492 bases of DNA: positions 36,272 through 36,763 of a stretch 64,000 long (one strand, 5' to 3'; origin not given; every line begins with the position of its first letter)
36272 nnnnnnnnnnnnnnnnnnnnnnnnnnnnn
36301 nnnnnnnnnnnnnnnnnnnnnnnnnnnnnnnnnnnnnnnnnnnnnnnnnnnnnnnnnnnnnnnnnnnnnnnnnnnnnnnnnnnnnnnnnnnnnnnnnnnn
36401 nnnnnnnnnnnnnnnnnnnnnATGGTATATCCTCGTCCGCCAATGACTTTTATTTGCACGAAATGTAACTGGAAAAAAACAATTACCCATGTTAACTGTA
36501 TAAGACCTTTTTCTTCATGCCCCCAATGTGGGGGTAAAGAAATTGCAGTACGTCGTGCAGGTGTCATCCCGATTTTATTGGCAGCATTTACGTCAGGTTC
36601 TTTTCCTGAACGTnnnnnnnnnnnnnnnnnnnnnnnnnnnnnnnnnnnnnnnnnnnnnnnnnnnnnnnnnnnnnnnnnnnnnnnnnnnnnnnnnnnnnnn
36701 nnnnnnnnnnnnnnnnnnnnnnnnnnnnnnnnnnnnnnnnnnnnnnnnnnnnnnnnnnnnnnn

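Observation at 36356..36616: Small zinc-ribbon gene (CNWKKT motif) recurs in front of two unrelated cargo modules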

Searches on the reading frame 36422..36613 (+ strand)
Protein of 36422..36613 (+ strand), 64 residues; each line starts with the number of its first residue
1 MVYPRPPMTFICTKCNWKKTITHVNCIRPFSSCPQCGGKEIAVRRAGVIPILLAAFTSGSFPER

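Call 12: search_protein_families(library=pfam, proteins=[window:36422-36613:+], max_evalue=1)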
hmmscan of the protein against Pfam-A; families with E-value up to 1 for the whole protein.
seq(64 aa): 9 families
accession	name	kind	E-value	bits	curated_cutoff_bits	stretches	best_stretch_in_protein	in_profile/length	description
PF01155.25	HypA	-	0.0051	17.3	28.9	1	5-44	66-100/112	Hydrogenase/urease nickel incorporation, metallochaperone, hypA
PF07295.17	DUF1451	-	0.018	15.6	26.1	1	9-40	113-141/146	Zinc-ribbon containing domain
PF14311.12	DUF4379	-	0.033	14.8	24.5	1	10-39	28-56/56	Probable Treble clef zinc finger domain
PF03367.19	Zn_ribbon_ZPR1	-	0.074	12.9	23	0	31-49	36-54/56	ZPR1 zinc-finger domain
PF00514.29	Arm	-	0.12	12.9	20.6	0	41-60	6-25/41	Armadillo/beta-catenin-like repeat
PF19108.5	DUF5795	-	0.13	12.8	27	0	32-43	38-49/74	Family of unknown function (DUF5795)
PF15777.11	Anti-TRAP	-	0.15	12.5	32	1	11-47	12-47/59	Tryptophan RNA-binding attenuator protein inhibitory protein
PF09723.15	Zn_ribbon_8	-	0.18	12.3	34.4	1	10-40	6-36/41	Zinc ribbon domain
PF23455.1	DUF7129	-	0.69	10.2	30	0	12-45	14-44/45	Domain of unknown function (DUF7129)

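Call 13: search_protein_families(library=ncbifam, proteins=[window:36422-36613:+], max_evalue=1)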
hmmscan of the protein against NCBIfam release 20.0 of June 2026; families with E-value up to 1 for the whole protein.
seq(64 aa): 11 families
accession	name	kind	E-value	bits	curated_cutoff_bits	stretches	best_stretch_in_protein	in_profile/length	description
TIGR02605.1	CxxC_CxxC_SSSS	subfamily_domain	0.0016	18.4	31.3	1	10-41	6-37/52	FmdB family zinc ribbon protein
TIGR03655.1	anti_R_Lar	subfamily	0.025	14.9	39.6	1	32-46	3-17/55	Lar family restriction alleviation protein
NF008261.0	PRK11032.1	equivalog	0.036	14.1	183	1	10-42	125-154/160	zinc ribbon-containing protein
TIGR00100.1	hypA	equivalog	0.07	13.2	88.1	1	8-45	69-102/116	hydrogenase maturation nickel metallochaperone HypA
NF001976.0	PRK00762.1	equivalog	0.074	12.8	146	1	7-45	68-107/124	hydrogenase maturation nickel metallochaperone HypA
NF047912.1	ECs_2282_CxxC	subfamily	0.13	12.2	37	0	32-42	4-14/60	ECs_2282 family putative zinc-binding protein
TIGR00373.1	TIGR00373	equivalog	0.18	11.3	149.5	1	8-39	108-137/162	transcription factor E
TIGR02487.1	NrdD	equivalog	0.25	9.8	326.35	1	11-44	529-554/581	anaerobic ribonucleoside-triphosphate reductase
TIGR00310.1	ZPR1_znf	domain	0.28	10.5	78.3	0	8-20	29-41/192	ZPR1 zinc finger domain-containing protein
NF003327.0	PRK04338.1-1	equivalog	0.28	10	568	1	11-56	235-275/373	tRNA (guanine(26)-N(2))-dimethyltransferase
NF011482.0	PRK14892.1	equivalog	0.76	9.7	109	1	20-45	11-36/101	putative transcription elongation factor Elf1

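Call 14: find_homologous_proteins(query=window:36422-36613:+, max_evalue=0.01)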
Query seq(64 aa) (64 aa): 18 proteins with E <= 0.01 among 18 candidates.
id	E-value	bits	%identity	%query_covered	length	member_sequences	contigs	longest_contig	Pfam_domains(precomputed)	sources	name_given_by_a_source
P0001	1.1e-37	144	98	100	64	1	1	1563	-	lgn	-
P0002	1.9e-36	140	97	100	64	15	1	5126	-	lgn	-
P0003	4.7e-36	139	97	100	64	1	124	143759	-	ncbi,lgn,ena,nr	ncbi:hypothetical protein EJO65_21405 [Escherichia coli]|nr:hypothetical protein [Escherichia coli] 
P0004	6.6e-36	139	95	100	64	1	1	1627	-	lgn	-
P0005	6.6e-36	139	95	100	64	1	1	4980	-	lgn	-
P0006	1.6e-35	137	94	100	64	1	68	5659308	-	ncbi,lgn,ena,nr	ncbi:hypothetical protein E0K98_23110 [Escherichia coli]|nr:hypothetical protein BEA19_26650 [Escher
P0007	3.1e-35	136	95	100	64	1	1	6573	-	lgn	-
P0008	3.3e-35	136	95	100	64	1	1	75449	-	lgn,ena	-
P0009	3.3e-35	136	95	100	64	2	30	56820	-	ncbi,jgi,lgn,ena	-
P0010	4.3e-35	136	94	100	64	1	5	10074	-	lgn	-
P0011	5.2e-35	136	95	100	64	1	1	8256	-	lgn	-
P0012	2.8e-34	133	95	98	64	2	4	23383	-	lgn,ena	-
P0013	2.9e-34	133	91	100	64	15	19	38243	-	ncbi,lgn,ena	-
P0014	4.1e-34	133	92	100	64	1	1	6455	-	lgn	-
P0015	4.4e-34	133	91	100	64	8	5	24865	-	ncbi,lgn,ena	-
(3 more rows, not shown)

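Call 25: search_protein_representatives(alignment_id=A1)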
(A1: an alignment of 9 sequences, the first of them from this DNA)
Query: 9 sequences, 69 profile positions. Proteins with E-value up to 0.001 (for the whole library): 113; up to 1e-10: 6; up to 1e-30: 3. The best 113 are listed.
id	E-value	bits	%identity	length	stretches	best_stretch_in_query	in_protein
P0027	4.2e-60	216.0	-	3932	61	5-26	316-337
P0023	3.5e-35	136.2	-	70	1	1-68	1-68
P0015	1.1e-31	125.0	-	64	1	1-68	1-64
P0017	4.8e-22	94.1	-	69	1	14-68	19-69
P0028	1.3e-14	70.3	-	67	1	1-66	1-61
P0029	6.4e-11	58.4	-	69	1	1-63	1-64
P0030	1.2e-10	57.6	-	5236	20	8-35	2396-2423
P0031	1.8e-10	57.0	-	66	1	2-50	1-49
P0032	6.7e-10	55.2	-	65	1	4-60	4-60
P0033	7.2e-10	55.1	-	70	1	1-60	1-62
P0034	9.3e-10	54.7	-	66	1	4-63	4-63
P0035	3.7e-09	52.8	-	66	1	4-65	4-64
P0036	8.6e-09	51.6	-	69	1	4-59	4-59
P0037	8.7e-09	51.6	-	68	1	7-59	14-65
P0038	1.4e-08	51.0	-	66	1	7-57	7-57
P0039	1.9e-08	50.5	-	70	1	6-59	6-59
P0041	3.2e-08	49.8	-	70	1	4-60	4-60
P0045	1.5e-07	47.6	-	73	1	1-61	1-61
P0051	4.7e-07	46.1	-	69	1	1-58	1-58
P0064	3.5e-06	43.3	-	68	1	7-56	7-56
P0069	4.4e-06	43.0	-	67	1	3-62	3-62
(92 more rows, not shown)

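Call 27: search_protein_families(library=pfam, proteins=[P0028, P0029, P0032, P0036, P0039, P0041, P0045, P0051, P0064, P0069], max_evalue=0.1)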
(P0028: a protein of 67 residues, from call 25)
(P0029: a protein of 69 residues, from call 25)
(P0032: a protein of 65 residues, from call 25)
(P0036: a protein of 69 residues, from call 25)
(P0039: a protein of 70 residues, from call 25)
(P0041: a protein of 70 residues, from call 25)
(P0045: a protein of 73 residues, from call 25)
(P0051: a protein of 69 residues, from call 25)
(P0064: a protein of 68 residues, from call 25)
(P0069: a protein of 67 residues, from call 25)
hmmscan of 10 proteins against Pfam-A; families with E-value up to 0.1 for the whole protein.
P0028 (67 aa): 5 families
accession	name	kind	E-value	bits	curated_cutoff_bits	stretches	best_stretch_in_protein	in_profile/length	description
PF25164.1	CoiA_N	-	0.012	15.6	26.3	1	27-43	14-30/50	Competence protein CoiA, N-terminal domain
PF17283.8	Zn_ribbon_SprT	-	0.014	15.9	28.1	0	31-45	5-19/38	SprT-like zinc ribbon domain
PF07754.17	HVO_2753_ZBP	-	0.067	13.5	33.2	0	29-43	15-29/46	Small zinc finger protein HVO_2753-like, Zn-binding pocket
PF05129.18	Zn_ribbon_Elf1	-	0.075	13.6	29.8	0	6-45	19-61/79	Transcription elongation factor Elf1 like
PF24458.1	DUF7573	-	0.084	13.3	30.2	0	26-40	7-21/39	Domain of unknown function (DUF7573)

P0029 (69 aa): 6 families
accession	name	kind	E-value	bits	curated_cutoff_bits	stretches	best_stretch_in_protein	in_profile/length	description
PF01155.25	HypA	-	0.0072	16.8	28.9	1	6-55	67-105/112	Hydrogenase/urease nickel incorporation, metallochaperone, hypA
PF09723.15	Zn_ribbon_8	-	0.017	15.6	34.4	0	10-48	6-38/41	Zinc ribbon domain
PF13248.11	Zn_ribbon_3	-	0.028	14.3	27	0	38-45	18-25/26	zinc-ribbon domain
PF05129.18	Zn_ribbon_Elf1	-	0.05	14.2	29.8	0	7-43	20-53/79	Transcription elongation factor Elf1 like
PF25208.1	DUF7838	-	0.073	13.4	28.5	0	38-55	8-24/55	Domain of unknown function (DUF7838)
PF23451.1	Zn_ribbon_PaaD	-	0.098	12.8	27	0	38-49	16-27/53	PaaD zinc beta ribbon domain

P0032 (65 aa): 7 families
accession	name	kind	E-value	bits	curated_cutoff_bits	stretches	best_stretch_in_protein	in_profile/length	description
PF13005.12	zf-IS66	-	0.0079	17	27.3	0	37-61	3-30/46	zinc-finger binding domain of transposase IS66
PF01155.25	HypA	-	0.031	14.7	28.9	1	5-49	66-100/112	Hydrogenase/urease nickel incorporation, metallochaperone, hypA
PF07754.17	HVO_2753_ZBP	-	0.032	14.5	33.2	0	30-48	12-29/46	Small zinc finger protein HVO_2753-like, Zn-binding pocket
PF08772.16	Zn_ribbon_NOB1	-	0.049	14.2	24.9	1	38-53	26-41/72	Nin one binding (NOB1) Zn-ribbon like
PF13248.11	Zn_ribbon_3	-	0.072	13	27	0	36-43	17-24/26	zinc-ribbon domain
PF01096.23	Zn_ribbon_TFIIS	-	0.09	13.1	21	0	37-45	2-10/39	Transcription factor S-II (TFIIS)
PF13453.11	Zn_ribbon_TFIIB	-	0.091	12.6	22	0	38-48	2-11/41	Transcription factor zinc-finger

P0036 (69 aa): 11 families
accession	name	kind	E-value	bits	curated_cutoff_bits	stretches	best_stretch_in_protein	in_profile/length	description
PF13248.11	Zn_ribbon_3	-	0.0013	18.6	27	0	36-47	3-13/26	zinc-ribbon domain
PF07754.17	HVO_2753_ZBP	-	0.0026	18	33.2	1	35-53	16-34/46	Small zinc finger protein HVO_2753-like, Zn-binding pocket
PF08271.17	Zn_Ribbon_TF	-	0.0048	16.9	29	0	36-50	1-15/43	TFIIB zinc-binding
PF05180.17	zf-DNL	-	0.015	15.7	27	1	9-65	3-58/64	DNL zinc finger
PF18073.7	Zn_ribbon_LapB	-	0.029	14.5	25.7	0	10-19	1-10/28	Rubredoxin metal binding domain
PF17283.8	Zn_ribbon_SprT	-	0.044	14.3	28.1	0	34-50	3-22/38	SprT-like zinc ribbon domain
PF03367.19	Zn_ribbon_ZPR1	-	0.046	13.6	23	0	10-22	36-48/56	ZPR1 zinc-finger domain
PF01396.24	Zn_ribbon_Top1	-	0.067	13.4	32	0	37-49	3-14/39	Topoisomerase DNA binding C4 zinc finger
PF01155.25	HypA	-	0.092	13.2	28.9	1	6-47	67-98/112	Hydrogenase/urease nickel incorporation, metallochaperone, hypA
PF03107.22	C1_2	-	0.093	13.5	26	0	7-41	15-39/48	C1 domain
PF12760.12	Zn_ribbon_IS1595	-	0.099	13.1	25.4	0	36-47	19-30/46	Transposase zinc-ribbon domain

P0039 (70 aa): 0 families

P0041 (70 aa): 27 families (the best 25 are shown)
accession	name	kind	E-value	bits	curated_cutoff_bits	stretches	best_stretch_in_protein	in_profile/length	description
PF13248.11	Zn_ribbon_3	-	0.00024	20.9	27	1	36-48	3-14/26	zinc-ribbon domain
PF10601.15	zf-LITAF-like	-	0.0061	17.1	23.8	0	35-49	5-19/70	LITAF-like zinc ribbon domain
PF13005.12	zf-IS66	-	0.0072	17.2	27.3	0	37-61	3-30/46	zinc-finger binding domain of transposase IS66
PF09723.15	Zn_ribbon_8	-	0.0094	16.4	34.4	0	37-47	28-38/41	Zinc ribbon domain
PF13453.11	Zn_ribbon_TFIIB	-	0.011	15.6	22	0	37-50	1-14/41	Transcription factor zinc-finger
PF12677.13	DUF3797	-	0.019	15.3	25.1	1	34-52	12-30/48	Domain of unknown function (DUF3797)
PF06107.17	DUF951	-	0.019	15.3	25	1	27-51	22-46/55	Bacterial protein of unknown function (DUF951)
PF05129.18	Zn_ribbon_Elf1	-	0.021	15.4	29.8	0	5-48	18-59/79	Transcription elongation factor Elf1 like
PF01155.25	HypA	-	0.022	15.2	28.9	1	6-57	67-108/112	Hydrogenase/urease nickel incorporation, metallochaperone, hypA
PF08274.17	Zn_Ribbon_YjdM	-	0.022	15.2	30.8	0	10-16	20-26/30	PhnA Zinc-Ribbon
PF13717.11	Zn_ribbon_4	-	0.032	14.6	30.3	0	36-43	26-33/36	zinc-ribbon domain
PF14205.11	Cys_rich_KTR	-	0.032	14.5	25.5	1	11-58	5-50/54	Cysteine-rich KTR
PF23499.1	YnfU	-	0.032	14.5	27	0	10-16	39-45/49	YnfU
PF03367.19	Zn_ribbon_ZPR1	-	0.032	14.1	23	0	37-54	8-25/56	ZPR1 zinc-finger domain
PF13240.11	Zn_Ribbon_1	-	0.033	14.4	25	0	38-43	16-21/23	zinc-ribbon domain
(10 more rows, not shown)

P0045 (73 aa): 24 families
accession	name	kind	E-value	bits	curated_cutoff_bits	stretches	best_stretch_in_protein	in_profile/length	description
PF13248.11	Zn_ribbon_3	-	0.00012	21.9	27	0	36-48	3-14/26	zinc-ribbon domain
PF07754.17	HVO_2753_ZBP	-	0.00042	20.5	33.2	0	4-16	34-46/46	Small zinc finger protein HVO_2753-like, Zn-binding pocket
PF21349.2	RUBY_RBDX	-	0.00097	19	26.5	0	11-19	18-26/30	Rubrerythrin, rubredoxin-like domain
PF07282.18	Cas12f1-like_TNB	-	0.0012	19.4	26.3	1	5-44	24-49/60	Cas12f1-like, TNB domain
PF01096.23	Zn_ribbon_TFIIS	-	0.0016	18.6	21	0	34-45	27-38/39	Transcription factor S-II (TFIIS)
PF08271.17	Zn_Ribbon_TF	-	0.0026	17.7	29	0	37-43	2-8/43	TFIIB zinc-binding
PF13240.11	Zn_Ribbon_1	-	0.0047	17.1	25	0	33-43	11-21/23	zinc-ribbon domain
PF24460.1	DUF7575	-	0.0088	15.8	28.5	0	37-44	5-12/28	Domain of unknown function (DUF7575)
PF19126.5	DUF5810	-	0.01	16.4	26.9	1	9-50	2-41/66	Family of unknown function (DUF5810)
PF05129.18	Zn_ribbon_Elf1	-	0.011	16.2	29.8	0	5-42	18-53/79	Transcription elongation factor Elf1 like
PF25206.1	DUF7836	-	0.012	15.9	26.7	0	37-47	9-19/59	Domain of unknown function (DUF7836)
PF08274.17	Zn_Ribbon_YjdM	-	0.016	15.6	30.8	0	37-45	21-29/30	PhnA Zinc-Ribbon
PF00301.25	Rubredoxin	-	0.017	15.5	23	0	3-20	28-45/47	Rubredoxin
PF14206.11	Cys_rich_CPCC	-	0.021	15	24.5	0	11-19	20-28/75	Cysteine-rich CPCC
PF09723.15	Zn_ribbon_8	-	0.029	14.8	34.4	0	36-43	27-34/41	Zinc ribbon domain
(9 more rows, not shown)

P0051 (69 aa): 14 families
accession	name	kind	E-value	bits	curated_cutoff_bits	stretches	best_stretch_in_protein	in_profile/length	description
PF23783.1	Zn_ribbon_TiaS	-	0.011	15.9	27.3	0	11-24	3-16/41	TiaS C-terminal zinc ribbon domain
PF03367.19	Zn_ribbon_ZPR1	-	0.011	15.6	23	0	10-28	36-54/56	ZPR1 zinc-finger domain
PF13248.11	Zn_ribbon_3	-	0.012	15.5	27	0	9-17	2-10/26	zinc-ribbon domain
PF14205.11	Cys_rich_KTR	-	0.02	15.1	25.5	1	11-50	5-42/54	Cysteine-rich KTR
PF08271.17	Zn_Ribbon_TF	-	0.02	14.9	29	0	38-59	3-23/43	TFIIB zinc-binding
PF09723.15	Zn_ribbon_8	-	0.024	15.1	34.4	1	7-48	3-39/41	Zinc ribbon domain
PF01096.23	Zn_ribbon_TFIIS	-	0.03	14.6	21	0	37-46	2-11/39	Transcription factor S-II (TFIIS)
PF23451.1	Zn_ribbon_PaaD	-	0.035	14.2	27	0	31-49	10-28/53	PaaD zinc beta ribbon domain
PF03589.19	Antiterm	-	0.036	14.7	26.7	1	20-64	14-59/87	Antitermination protein Q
PF13453.11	Zn_ribbon_TFIIB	-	0.051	13.4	22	0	37-55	1-18/41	Transcription factor zinc-finger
PF12773.13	DZR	-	0.052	14.1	27.3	1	4-44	7-33/45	Double zinc ribbon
PF24441.1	DUF7560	-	0.069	13.3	27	0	8-18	4-14/44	Family of unknown function (DUF7560)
PF25208.1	DUF7838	-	0.076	13.4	28.5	0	12-47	9-45/55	Domain of unknown function (DUF7838)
PF14206.11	Cys_rich_CPCC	-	0.076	13.2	24.5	0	11-20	20-29/75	Cysteine-rich CPCC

P0064 (68 aa): 38 families (the best 25 are shown)
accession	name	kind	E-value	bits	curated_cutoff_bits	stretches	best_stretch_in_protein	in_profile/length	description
PF13248.11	Zn_ribbon_3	-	1.6e-05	24.6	27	1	8-19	1-11/26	zinc-ribbon domain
PF07754.17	HVO_2753_ZBP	-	0.00037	20.7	33.2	0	5-16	12-23/46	Small zinc finger protein HVO_2753-like, Zn-binding pocket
PF12760.12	Zn_ribbon_IS1595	-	0.00043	20.6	25.4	0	7-20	16-29/46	Transposase zinc-ribbon domain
PF23451.1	Zn_ribbon_PaaD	-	0.0012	18.8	27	0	27-45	6-24/53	PaaD zinc beta ribbon domain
PF01396.24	Zn_ribbon_Top1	-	0.0017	18.5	32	0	37-50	3-15/39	Topoisomerase DNA binding C4 zinc finger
PF12677.13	DUF3797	-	0.0023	18.2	25.1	1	35-53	13-31/48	Domain of unknown function (DUF3797)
PF14205.11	Cys_rich_KTR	-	0.0024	18.1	25.5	1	11-49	5-41/54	Cysteine-rich KTR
PF01096.23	Zn_ribbon_TFIIS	-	0.0042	17.3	21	0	37-47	2-12/39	Transcription factor S-II (TFIIS)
PF08271.17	Zn_Ribbon_TF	-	0.0042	17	29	0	37-48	2-13/43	TFIIB zinc-binding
PF01155.25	HypA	-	0.0052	17.2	28.9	1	6-53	67-104/112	Hydrogenase/urease nickel incorporation, metallochaperone, hypA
PF03367.19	Zn_ribbon_ZPR1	-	0.0054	16.6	23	0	9-20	35-46/56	ZPR1 zinc-finger domain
PF07282.18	Cas12f1-like_TNB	-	0.0069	17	26.3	1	6-44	25-49/60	Cas12f1-like, TNB domain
PF25214.1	HVO_B0008_N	-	0.0069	16.6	27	0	11-23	3-15/38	HVO_B0008 N-terminal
PF23455.1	DUF7129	-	0.007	16.5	30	0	4-22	6-24/45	Domain of unknown function (DUF7129)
PF24460.1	DUF7575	-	0.0086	15.9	28.5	0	36-44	4-12/28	Domain of unknown function (DUF7575)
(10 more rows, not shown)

P0069 (67 aa): 1 family
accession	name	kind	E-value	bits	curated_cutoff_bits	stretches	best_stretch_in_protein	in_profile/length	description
PF09723.15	Zn_ribbon_8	-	0.041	14.3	34.4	1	26-48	16-39/41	Zinc ribbon domain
